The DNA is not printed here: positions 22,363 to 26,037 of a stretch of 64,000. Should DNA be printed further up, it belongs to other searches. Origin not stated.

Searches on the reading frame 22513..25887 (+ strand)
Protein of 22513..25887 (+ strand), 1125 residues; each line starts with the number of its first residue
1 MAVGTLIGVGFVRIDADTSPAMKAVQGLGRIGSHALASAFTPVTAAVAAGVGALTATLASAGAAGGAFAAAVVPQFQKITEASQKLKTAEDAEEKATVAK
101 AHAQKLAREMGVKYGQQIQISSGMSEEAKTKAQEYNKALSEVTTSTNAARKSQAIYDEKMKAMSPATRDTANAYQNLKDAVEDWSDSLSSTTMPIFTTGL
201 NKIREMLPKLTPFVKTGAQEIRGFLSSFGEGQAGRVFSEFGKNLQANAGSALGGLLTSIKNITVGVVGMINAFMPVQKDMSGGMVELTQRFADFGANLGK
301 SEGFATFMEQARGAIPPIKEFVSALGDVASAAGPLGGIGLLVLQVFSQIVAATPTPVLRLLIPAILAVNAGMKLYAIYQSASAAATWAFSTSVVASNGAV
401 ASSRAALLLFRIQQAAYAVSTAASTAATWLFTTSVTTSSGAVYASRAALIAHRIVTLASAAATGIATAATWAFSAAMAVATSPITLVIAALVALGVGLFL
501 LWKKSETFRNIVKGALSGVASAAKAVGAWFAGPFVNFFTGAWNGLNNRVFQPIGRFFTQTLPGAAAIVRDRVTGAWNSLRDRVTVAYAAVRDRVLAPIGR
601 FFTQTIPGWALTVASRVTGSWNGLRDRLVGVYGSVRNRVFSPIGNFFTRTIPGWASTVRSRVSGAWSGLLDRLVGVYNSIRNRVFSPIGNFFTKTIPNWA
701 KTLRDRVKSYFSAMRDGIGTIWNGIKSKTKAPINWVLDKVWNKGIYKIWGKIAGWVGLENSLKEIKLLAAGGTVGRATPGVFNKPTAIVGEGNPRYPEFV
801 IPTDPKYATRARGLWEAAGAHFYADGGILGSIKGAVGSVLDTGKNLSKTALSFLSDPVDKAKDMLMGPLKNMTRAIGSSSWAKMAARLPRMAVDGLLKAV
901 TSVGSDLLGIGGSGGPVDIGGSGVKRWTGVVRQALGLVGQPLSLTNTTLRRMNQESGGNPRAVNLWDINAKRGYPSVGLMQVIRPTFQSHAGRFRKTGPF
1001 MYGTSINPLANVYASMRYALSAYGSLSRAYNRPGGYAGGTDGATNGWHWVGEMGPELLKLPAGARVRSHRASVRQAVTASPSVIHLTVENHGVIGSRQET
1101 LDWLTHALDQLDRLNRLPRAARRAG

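Call 34: search_protein_families(library=phrogs, proteins=[window:22513-25887:+], max_evalue=0.00001)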
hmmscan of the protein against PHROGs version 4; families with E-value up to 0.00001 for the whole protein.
window:22513-25887:+ (1125 aa): 18 families
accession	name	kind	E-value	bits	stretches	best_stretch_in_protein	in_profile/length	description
phrog_4197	-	tail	1.3e-66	226.4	2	132-784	478-1176/1783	tail length tape measure protein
phrog_971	-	lysis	2.4e-62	213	1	21-1077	88-1091/1338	endolysin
phrog_167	-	tail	4.3e-55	188.1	2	823-1056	1104-1434/1555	tail length tape measure protein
phrog_4070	-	tail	3.8e-40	138.8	2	918-1054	738-872/989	tail length tape measure protein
phrog_5448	-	tail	3.3e-38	131.4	2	916-1039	2586-2706/3103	tail length tape measure protein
phrog_58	-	tail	1.5e-30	107.4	1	49-1076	220-1226/1544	tail length tape measure protein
phrog_8537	-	unknown function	5.9e-28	99.2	1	913-1062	127-275/384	-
phrog_1272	-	tail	1.2e-25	90.6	1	302-823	563-883/1606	tail length tape measure protein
phrog_8927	-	tail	2e-21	76.9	1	111-781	299-920/1619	tail length tape measure protein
phrog_991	-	tail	3.9e-20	72.1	1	13-740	241-826/1966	tail length tape measure protein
phrog_11489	-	unknown function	6.1e-20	71.9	1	922-1034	1476-1575/1717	-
phrog_17020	-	unknown function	9e-17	62.3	1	463-641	2-180/353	-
phrog_4200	-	tail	1.5e-15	57.8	2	535-768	378-592/732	tail length tape measure protein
phrog_7025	-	tail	9.8e-15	53.6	1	827-1051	2256-2470/2880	tail length tape measure protein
phrog_3547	-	tail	2.6e-12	46.3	1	814-1032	1233-1453/1767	tail length tape measure protein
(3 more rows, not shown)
